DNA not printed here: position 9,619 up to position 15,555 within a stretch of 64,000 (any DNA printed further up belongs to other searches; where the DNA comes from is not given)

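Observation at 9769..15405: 1878-aa hybrid sensor kinase with two tandem kinase cores and an uncharacterised ~430-aa N-terminal domain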

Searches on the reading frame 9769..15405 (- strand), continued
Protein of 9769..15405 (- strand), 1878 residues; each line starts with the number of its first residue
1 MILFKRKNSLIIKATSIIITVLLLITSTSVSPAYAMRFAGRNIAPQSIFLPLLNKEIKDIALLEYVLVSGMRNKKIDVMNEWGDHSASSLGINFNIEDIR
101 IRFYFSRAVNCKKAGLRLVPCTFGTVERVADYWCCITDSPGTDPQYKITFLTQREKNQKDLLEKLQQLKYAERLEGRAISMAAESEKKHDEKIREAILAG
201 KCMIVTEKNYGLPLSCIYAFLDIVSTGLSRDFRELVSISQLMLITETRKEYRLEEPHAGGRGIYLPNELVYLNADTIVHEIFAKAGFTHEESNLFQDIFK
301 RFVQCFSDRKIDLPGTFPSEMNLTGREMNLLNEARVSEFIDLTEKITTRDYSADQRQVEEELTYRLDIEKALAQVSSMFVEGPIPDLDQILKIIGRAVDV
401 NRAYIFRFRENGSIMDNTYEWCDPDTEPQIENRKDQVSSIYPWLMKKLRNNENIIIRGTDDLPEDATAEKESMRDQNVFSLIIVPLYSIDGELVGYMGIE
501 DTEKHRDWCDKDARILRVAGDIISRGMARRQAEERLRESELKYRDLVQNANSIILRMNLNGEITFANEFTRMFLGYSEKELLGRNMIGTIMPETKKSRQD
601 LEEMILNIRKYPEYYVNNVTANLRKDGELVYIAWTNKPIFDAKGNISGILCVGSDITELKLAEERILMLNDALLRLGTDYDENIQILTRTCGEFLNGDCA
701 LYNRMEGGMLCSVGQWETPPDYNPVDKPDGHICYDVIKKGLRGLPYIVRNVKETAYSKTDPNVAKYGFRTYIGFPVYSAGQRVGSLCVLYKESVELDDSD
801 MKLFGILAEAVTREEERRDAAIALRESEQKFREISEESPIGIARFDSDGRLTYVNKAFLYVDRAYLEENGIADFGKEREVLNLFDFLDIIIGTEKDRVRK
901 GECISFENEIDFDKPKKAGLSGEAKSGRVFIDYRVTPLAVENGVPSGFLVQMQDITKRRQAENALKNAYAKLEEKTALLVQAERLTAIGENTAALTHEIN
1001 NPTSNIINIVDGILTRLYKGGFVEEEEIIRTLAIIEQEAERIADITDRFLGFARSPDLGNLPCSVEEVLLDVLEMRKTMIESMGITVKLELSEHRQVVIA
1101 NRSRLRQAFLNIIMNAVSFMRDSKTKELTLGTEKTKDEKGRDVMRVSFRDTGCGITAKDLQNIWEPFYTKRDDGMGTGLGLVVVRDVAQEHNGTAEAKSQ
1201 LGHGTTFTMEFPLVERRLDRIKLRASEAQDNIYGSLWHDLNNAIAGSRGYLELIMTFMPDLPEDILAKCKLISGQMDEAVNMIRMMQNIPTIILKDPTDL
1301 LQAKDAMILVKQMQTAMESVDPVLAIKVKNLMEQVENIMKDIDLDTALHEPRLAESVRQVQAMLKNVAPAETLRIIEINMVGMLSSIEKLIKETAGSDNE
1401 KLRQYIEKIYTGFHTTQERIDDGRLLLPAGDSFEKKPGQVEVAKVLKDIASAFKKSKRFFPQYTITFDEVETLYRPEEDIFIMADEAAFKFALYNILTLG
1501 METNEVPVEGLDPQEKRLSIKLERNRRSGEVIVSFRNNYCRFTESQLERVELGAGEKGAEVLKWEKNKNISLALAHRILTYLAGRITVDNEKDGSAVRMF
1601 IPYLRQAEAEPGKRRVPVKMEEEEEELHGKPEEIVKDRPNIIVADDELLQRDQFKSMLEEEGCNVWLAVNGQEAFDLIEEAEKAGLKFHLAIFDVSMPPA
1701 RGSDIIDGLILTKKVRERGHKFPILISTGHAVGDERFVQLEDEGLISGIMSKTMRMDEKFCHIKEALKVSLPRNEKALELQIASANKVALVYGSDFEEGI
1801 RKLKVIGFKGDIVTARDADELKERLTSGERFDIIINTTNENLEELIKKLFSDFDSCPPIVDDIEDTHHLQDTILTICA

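Call 39: find_encoding_contigs(protein=P0002, flank=8000, max_places=1)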
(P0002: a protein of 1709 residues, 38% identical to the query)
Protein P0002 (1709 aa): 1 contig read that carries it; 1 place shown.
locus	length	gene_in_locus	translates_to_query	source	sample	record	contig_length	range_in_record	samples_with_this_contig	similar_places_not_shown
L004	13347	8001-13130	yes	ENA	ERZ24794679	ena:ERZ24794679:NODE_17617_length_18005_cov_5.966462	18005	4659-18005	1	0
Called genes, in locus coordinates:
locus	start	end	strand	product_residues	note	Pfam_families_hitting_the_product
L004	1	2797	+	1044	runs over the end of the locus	PF07517:SecA_DEAD, PF00270:DEAD (weak), PF01043:SecA_PP_bind, PF21090:P-loop_SecA, PF07516:SecA_SW, PF02810:SEC-C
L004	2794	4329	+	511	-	PF20154:LNT_N, PF00795:CN_hydrolase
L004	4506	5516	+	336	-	PF13180:PDZ_2 (faint), PF00595:PDZ, PF17820:PDZ_6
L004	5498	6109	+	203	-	-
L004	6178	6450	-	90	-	PF04026:SpoVG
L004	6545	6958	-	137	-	PF13490:zf-HC2 (weak)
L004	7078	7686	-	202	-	PF08281:Sigma70_r4_2, PF04545:Sigma70_r4 (weak)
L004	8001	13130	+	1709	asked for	PF00072:Response_reg, PF00989:PAS (weak), PF08448:PAS_4 (weak), PF13188:PAS_8 (faint), PF13426:PAS_9, PF02518:HATPase_c, PF00072:Response_reg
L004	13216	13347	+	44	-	?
